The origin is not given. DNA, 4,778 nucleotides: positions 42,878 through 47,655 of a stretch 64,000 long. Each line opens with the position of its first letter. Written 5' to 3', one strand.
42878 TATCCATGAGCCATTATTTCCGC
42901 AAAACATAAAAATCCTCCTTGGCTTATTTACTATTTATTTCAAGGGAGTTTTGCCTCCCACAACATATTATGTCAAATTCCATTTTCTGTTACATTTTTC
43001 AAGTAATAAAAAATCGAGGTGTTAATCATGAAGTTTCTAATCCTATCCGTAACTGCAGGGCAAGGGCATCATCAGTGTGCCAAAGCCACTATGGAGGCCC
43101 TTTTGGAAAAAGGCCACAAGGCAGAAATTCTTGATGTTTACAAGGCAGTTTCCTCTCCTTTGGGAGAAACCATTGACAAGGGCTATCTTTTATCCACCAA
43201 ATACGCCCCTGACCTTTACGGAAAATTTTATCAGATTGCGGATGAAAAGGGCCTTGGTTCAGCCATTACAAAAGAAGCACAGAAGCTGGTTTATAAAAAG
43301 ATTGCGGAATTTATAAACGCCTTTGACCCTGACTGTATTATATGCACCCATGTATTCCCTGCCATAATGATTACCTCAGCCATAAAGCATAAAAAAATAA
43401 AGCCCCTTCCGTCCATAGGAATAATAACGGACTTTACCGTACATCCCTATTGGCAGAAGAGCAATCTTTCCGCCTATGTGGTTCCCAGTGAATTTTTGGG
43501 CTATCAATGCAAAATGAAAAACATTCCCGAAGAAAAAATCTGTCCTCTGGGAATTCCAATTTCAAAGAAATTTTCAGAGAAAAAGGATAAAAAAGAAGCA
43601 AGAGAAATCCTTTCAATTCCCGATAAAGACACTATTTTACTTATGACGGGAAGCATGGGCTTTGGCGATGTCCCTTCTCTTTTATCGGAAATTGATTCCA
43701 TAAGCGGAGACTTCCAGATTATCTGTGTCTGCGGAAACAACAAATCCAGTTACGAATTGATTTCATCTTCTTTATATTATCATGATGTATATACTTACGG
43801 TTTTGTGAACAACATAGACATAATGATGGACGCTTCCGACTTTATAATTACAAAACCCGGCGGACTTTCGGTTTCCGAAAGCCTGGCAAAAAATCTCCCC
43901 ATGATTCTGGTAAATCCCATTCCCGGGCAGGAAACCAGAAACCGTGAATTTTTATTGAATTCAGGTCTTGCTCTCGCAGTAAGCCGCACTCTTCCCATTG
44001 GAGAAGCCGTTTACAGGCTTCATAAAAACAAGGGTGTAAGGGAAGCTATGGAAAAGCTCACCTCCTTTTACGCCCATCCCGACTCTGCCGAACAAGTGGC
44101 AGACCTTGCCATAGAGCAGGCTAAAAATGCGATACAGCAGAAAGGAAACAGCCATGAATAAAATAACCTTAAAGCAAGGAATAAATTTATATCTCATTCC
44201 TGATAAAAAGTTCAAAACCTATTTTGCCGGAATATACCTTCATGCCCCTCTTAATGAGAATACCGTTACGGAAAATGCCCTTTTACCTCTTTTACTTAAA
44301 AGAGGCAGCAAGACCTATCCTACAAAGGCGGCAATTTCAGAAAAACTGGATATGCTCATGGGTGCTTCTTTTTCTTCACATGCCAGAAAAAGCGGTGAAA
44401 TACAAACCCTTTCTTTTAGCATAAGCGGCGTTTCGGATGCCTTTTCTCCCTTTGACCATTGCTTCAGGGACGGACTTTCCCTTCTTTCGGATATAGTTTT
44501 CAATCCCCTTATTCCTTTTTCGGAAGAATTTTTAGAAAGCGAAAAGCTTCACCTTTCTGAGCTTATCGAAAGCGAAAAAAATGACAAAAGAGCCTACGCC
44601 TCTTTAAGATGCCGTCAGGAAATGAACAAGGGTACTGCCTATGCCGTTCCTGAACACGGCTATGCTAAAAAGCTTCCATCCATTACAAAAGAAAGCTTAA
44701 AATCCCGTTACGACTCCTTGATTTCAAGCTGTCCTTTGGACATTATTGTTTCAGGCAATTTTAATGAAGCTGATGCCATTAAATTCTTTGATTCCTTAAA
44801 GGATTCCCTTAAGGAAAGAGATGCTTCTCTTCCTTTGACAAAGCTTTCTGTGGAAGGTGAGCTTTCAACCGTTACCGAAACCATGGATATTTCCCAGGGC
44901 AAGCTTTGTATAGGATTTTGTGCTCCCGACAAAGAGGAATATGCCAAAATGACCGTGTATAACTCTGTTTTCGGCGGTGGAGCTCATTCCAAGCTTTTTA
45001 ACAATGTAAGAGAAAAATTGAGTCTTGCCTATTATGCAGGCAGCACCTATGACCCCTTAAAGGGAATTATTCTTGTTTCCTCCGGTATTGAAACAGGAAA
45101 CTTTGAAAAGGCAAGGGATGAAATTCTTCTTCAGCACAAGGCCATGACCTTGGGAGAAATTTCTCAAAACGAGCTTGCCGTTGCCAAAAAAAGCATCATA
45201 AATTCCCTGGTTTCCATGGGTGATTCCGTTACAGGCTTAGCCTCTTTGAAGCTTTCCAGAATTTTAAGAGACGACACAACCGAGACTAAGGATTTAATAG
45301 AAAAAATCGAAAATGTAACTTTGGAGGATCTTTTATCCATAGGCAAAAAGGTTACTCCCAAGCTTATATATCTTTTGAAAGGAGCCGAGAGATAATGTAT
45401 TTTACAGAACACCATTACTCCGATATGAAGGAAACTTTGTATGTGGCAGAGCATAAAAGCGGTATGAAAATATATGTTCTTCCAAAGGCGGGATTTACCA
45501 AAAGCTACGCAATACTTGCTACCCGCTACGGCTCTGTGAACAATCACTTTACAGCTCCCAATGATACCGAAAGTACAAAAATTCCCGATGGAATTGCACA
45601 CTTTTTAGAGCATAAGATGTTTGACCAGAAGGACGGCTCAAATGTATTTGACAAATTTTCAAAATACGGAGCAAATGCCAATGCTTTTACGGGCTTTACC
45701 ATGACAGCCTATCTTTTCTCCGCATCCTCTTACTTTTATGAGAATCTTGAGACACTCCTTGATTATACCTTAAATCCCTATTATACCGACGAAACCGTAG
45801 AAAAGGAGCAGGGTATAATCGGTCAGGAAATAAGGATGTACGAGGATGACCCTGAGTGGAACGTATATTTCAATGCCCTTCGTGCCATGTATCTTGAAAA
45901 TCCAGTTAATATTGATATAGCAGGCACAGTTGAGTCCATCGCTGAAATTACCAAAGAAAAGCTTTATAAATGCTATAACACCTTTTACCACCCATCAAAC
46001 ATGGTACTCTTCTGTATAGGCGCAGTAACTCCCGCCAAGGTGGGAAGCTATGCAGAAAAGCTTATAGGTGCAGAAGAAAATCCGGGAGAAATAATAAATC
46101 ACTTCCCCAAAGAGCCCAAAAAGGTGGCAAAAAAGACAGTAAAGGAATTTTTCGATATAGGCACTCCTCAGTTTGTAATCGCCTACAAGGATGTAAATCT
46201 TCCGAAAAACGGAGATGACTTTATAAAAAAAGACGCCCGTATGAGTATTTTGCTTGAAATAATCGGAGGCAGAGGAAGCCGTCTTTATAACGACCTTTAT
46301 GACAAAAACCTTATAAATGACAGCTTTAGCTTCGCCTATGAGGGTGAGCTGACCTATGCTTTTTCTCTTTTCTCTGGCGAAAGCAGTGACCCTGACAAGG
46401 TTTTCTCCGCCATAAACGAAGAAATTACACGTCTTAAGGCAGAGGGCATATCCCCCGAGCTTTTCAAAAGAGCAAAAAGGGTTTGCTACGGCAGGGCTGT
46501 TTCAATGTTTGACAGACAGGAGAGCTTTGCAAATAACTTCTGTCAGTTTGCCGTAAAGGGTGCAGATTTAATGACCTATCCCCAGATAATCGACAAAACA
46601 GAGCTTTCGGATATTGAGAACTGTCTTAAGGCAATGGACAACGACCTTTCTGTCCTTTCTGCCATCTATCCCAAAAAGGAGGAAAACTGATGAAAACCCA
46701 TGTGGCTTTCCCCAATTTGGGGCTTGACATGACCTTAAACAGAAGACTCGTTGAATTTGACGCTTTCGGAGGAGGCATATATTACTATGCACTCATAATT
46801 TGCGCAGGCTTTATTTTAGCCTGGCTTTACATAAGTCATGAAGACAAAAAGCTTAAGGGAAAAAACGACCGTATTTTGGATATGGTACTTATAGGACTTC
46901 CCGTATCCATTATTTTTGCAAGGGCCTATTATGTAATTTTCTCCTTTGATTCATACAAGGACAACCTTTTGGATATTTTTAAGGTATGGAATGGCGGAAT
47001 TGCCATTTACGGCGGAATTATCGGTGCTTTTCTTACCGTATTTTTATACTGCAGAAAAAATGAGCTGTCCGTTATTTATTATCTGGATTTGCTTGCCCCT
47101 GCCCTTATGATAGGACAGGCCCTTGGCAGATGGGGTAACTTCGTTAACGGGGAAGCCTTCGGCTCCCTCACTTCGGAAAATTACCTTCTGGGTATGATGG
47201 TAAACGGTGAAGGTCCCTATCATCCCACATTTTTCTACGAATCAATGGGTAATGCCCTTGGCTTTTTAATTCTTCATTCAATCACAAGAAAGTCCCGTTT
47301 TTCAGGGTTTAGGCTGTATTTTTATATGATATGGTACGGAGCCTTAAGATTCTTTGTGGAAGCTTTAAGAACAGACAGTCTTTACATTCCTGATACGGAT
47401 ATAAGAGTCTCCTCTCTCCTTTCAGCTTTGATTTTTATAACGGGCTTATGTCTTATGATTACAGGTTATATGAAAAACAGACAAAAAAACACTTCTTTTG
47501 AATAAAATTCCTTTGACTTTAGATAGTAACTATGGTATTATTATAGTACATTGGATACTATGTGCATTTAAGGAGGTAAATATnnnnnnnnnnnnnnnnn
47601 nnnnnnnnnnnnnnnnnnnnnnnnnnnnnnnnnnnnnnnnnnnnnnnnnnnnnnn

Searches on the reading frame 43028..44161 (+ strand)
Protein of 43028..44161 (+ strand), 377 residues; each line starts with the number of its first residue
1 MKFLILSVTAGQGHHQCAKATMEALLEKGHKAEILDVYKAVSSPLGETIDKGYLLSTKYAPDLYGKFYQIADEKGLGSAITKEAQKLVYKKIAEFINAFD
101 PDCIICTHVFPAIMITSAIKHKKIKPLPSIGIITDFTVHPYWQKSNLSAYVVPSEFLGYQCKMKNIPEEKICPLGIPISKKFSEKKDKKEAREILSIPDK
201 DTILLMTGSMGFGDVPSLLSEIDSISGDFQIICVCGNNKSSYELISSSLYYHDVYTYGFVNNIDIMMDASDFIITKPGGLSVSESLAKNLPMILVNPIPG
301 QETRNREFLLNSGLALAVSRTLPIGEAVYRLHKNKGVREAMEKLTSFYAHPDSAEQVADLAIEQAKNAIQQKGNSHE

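Call 15: find_encoding_contigs(protein=window:43028-44161:+, flank=3000, max_places=6)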
Protein window:43028-44161:+ (377 aa): no gene with exactly this product is on record in the collection.

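Call 26: search_protein_families(library=pfam, proteins=[window:43028-44161:+], max_evalue=0.00001)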
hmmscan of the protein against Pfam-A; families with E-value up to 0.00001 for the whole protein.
window:43028-44161:+ (377 aa): 2 families
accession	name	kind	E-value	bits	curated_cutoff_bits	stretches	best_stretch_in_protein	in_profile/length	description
PF06925.17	MGDG_synth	-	1.9e-29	103.4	25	1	14-178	1-169/169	Monogalactosyldiacylglycerol (MGDG) synthase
PF04101.22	Glyco_tran_28_C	-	1.2e-07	32.3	22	1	202-316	1-121/166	Glycosyltransferase family 28 C-terminal domain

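Call 69: find_related_loci(query=window:43028-44161:+, collection=metagenome_contigs, flank=3000)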
Query window:43028-44161:+ (377 aa) in metagenome_contigs; peptide patterns used: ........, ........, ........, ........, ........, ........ (x = any residue, [..] = any of these).
117 stretches matched a pattern; 9 encode a relative of the query (tblastn E <= 1e-3); 9 distinct loci.
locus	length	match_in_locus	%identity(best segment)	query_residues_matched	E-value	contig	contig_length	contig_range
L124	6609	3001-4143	75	1-374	0e+0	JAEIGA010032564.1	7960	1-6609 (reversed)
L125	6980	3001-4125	46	1-377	1e-114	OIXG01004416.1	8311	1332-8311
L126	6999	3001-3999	48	1-331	6e-100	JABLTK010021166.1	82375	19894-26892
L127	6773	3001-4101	41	1-365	5e-94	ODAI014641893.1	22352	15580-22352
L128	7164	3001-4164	41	1-377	1e-84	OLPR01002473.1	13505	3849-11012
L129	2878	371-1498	41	1-368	2e-85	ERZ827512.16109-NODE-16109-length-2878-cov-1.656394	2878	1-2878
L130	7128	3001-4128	41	1-368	6e-84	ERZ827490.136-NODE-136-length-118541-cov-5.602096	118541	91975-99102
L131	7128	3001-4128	41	1-368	6e-84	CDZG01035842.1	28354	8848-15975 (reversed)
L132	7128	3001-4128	41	1-368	5e-84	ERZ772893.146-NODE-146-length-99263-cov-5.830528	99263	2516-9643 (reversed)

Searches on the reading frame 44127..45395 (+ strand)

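Call 26: search_protein_families(library=pfam, proteins=[window:44127-45395:+], max_evalue=0.00001)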
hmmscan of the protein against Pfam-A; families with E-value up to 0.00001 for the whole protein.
window:44127-45395:+ (422 aa): 1 family
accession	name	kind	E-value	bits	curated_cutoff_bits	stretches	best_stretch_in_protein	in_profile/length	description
PF05193.26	Peptidase_M16_C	-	2.4e-21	76.9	23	1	185-356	1-180/181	Peptidase M16 inactive domain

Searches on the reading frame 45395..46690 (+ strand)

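Call 26: search_protein_families(library=pfam, proteins=[window:45395-46690:+], max_evalue=0.00001)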
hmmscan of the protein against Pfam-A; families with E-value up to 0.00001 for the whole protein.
window:45395-46690:+ (431 aa): 2 families
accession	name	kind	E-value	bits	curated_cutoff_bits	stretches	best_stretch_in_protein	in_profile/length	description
PF05193.26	Peptidase_M16_C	-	1.4e-25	90.6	23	1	185-362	2-179/181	Peptidase M16 inactive domain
PF00675.25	Peptidase_M16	-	1.5e-12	48.1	22.3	1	65-178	31-148/149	Insulinase (Peptidase family M16)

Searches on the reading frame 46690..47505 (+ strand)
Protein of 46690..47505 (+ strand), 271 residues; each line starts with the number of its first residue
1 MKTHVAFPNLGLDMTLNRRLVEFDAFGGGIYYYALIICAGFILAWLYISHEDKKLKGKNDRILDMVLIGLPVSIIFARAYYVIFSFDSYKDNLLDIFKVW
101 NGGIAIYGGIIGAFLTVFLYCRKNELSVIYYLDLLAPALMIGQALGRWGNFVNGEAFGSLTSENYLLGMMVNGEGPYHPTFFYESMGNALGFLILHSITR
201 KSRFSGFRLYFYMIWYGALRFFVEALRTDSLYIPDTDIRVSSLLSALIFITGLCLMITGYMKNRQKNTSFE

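Call 26: search_protein_families(library=pfam, proteins=[window:46690-47505:+], max_evalue=0.00001)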
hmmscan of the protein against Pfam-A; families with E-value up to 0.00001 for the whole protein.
window:46690-47505:+ (271 aa): 1 family
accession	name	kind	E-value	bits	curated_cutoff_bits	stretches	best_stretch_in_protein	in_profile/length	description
PF01790.23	LGT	-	2.4e-66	224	24.9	1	29-257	10-239/240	Prolipoprotein diacylglyceryl transferase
